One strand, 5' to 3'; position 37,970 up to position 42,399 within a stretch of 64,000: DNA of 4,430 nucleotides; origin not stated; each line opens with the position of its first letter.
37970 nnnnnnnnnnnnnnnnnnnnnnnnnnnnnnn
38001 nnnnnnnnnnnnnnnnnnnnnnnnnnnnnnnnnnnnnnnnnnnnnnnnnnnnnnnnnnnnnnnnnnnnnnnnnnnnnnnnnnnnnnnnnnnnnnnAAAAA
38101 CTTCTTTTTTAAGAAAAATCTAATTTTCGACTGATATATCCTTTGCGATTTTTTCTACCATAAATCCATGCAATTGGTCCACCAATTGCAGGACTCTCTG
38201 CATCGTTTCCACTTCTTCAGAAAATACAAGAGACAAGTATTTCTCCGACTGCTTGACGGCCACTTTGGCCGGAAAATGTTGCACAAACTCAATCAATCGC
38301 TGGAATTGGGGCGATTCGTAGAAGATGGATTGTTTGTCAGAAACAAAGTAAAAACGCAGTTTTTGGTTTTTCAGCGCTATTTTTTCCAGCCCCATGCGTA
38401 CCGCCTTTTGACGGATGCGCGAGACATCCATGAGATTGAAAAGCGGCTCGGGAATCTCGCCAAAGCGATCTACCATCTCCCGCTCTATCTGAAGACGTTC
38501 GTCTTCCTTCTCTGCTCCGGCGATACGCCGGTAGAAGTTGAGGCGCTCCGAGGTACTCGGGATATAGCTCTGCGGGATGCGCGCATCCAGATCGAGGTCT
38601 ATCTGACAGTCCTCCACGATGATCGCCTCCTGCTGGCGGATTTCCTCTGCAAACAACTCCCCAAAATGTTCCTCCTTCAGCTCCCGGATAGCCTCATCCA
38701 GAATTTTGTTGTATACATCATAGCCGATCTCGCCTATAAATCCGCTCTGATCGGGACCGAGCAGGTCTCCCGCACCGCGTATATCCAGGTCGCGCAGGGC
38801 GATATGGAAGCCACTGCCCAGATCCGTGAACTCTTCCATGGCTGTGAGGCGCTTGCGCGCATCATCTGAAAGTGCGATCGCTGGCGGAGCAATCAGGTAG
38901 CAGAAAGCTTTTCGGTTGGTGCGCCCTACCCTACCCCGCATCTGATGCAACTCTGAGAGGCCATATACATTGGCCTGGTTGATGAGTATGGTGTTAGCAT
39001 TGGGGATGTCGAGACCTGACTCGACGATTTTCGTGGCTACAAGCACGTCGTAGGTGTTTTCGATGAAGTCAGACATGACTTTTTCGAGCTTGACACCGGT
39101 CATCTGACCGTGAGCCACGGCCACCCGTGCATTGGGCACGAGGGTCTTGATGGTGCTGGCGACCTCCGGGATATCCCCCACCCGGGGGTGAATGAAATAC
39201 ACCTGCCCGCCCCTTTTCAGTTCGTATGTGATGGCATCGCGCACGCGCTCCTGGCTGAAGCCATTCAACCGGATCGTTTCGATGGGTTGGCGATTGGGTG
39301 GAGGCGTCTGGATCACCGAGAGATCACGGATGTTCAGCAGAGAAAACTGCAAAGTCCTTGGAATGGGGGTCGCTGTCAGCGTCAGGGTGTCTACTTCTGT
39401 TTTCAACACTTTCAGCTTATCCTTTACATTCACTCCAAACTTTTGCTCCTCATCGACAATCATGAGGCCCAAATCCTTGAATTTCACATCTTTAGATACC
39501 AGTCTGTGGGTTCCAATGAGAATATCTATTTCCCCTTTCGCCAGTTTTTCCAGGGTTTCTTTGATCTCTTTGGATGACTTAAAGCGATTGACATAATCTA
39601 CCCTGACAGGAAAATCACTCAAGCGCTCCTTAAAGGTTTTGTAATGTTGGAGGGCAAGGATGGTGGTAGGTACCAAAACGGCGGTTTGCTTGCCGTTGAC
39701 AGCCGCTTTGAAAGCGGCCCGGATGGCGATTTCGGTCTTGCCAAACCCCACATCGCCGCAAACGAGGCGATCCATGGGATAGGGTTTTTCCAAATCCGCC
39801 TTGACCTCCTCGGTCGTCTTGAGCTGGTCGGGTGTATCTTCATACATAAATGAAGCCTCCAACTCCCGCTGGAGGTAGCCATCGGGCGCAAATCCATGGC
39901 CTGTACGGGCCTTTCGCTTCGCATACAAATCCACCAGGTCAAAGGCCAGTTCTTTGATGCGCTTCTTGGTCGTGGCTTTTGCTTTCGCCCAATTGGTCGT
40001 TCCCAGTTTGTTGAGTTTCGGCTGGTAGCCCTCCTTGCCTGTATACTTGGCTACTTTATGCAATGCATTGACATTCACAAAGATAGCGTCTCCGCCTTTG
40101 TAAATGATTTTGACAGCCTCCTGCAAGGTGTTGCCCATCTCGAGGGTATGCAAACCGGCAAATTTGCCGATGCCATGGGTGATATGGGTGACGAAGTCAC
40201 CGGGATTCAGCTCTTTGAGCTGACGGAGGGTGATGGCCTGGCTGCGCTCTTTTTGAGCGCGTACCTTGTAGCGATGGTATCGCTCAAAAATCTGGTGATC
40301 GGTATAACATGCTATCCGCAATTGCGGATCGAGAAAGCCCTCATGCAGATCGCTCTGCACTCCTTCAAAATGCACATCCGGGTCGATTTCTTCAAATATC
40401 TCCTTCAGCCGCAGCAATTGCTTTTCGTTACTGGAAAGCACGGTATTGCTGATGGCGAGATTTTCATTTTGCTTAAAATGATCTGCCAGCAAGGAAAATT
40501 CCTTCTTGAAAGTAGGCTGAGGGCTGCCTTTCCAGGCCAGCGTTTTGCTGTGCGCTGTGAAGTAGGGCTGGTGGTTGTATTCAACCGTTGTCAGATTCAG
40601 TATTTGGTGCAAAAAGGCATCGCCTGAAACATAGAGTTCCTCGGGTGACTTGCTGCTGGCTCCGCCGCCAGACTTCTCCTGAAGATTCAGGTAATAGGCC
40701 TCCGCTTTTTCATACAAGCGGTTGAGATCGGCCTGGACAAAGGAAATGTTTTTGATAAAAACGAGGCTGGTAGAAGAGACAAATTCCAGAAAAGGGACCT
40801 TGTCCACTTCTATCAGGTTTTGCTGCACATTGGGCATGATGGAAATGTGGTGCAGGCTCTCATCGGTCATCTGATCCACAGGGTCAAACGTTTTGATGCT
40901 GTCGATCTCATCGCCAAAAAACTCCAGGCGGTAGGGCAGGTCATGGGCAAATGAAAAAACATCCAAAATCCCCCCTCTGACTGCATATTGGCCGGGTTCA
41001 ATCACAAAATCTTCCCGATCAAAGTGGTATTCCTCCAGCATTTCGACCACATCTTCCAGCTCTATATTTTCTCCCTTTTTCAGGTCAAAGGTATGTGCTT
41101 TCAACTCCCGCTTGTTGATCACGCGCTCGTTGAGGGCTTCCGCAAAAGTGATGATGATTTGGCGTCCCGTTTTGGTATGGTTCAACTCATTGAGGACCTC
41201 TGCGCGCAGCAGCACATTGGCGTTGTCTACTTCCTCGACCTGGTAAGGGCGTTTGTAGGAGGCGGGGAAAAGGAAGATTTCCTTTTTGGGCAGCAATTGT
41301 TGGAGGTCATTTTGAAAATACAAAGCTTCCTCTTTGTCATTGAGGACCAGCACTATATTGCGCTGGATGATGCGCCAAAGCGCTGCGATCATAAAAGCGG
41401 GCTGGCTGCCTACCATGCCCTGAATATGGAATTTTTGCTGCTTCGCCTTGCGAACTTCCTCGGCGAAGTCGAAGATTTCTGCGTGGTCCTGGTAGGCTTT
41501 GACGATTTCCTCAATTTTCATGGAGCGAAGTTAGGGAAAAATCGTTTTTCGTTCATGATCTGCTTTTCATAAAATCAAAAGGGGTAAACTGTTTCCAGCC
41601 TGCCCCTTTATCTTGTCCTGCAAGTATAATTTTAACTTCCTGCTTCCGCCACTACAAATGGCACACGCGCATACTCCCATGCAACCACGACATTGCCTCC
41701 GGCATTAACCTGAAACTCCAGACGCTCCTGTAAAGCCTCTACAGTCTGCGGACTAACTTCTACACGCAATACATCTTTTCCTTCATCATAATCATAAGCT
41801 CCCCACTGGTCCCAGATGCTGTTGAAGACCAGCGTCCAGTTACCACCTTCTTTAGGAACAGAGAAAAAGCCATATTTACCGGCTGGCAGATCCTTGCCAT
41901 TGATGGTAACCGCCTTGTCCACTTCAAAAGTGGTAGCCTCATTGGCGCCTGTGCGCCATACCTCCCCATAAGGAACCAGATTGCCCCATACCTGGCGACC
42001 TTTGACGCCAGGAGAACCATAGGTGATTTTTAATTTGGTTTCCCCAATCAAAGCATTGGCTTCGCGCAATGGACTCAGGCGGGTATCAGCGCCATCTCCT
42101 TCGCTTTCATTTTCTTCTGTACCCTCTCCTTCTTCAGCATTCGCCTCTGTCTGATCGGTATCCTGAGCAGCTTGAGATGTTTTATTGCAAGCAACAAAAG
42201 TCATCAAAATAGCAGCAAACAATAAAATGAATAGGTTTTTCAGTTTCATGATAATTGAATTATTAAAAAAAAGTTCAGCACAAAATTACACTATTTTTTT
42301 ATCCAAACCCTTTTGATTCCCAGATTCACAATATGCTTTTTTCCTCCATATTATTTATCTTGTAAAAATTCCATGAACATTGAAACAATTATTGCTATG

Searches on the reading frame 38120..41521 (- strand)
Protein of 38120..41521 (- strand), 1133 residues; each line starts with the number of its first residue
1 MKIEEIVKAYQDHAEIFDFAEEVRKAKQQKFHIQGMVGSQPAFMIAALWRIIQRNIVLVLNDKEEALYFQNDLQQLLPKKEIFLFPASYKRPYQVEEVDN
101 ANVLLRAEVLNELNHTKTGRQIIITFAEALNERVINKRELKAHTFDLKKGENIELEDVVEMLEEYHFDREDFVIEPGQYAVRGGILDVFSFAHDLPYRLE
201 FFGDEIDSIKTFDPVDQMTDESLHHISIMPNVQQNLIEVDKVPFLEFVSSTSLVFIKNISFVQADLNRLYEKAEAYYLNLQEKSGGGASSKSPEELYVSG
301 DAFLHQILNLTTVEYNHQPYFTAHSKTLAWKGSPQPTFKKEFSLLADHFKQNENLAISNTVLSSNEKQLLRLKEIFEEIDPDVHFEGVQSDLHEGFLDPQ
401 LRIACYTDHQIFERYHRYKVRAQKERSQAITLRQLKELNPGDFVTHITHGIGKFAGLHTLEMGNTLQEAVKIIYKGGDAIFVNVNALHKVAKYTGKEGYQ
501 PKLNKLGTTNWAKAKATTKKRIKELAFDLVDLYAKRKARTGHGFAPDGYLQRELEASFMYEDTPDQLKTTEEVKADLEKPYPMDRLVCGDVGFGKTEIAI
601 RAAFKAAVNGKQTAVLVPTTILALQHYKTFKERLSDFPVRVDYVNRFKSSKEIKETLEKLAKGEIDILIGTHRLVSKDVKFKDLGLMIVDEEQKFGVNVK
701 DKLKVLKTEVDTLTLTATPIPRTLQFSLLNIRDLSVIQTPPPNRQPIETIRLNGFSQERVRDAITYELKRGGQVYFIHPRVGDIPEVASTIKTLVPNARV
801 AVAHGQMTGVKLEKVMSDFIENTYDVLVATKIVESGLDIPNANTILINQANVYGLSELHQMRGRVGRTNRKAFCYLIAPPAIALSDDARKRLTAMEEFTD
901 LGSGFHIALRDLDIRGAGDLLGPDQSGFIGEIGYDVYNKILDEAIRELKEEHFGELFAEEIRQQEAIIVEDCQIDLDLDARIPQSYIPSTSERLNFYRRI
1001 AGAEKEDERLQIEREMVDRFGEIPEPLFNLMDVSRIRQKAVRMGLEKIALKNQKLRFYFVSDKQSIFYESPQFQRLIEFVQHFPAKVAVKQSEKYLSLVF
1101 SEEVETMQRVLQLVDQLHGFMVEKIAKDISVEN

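Call 13: search_protein_families(library=pfam, proteins=[window:38120-41521:-], max_evalue=0.0001)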
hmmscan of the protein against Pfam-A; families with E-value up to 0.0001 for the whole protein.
window:38120-41521:- (1133 aa): 7 families
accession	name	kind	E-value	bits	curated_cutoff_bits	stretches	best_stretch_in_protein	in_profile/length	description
PF03461.20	TRCF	-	7.5e-28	97.2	25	1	976-1065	1-90/95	TRCF domain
PF00270.35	DEAD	-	3.5e-24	85.9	26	1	564-724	2-164/167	DEAD/DEAH box helicase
PF17757.6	UvrB_inter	-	3.5e-24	85.2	22.9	1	146-231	2-88/91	UvrB interaction domain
PF00271.37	Helicase_C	-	2.2e-20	73.4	23.5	1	764-868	10-109/110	Helicase conserved C-terminal domain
PF02559.22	CarD_TRCF_RID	-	1.2e-13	51.3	23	1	438-493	1-56/57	CarD-like/TRCF RID domain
PF04851.21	ResIII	-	5.4e-07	30.1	22.5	1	586-719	27-162/164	Type III restriction enzyme, res subunit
PF22590.2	Cas3-like_C_2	-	9.2e-05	23.1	27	0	771-869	2-105/106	CRISPR-associated nuclease/helicase Cas3, C-terminal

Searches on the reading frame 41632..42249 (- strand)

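Call 13: search_protein_families(library=pfam, proteins=[window:41632-42249:-], max_evalue=0.0001)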
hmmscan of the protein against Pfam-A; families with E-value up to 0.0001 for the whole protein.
window:41632-42249:- (205 aa): 1 family
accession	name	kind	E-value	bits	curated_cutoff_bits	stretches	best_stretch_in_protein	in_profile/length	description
PF11138.13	DUF2911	-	2.5e-48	164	27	1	59-198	1-143/145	Protein of unknown function (DUF2911)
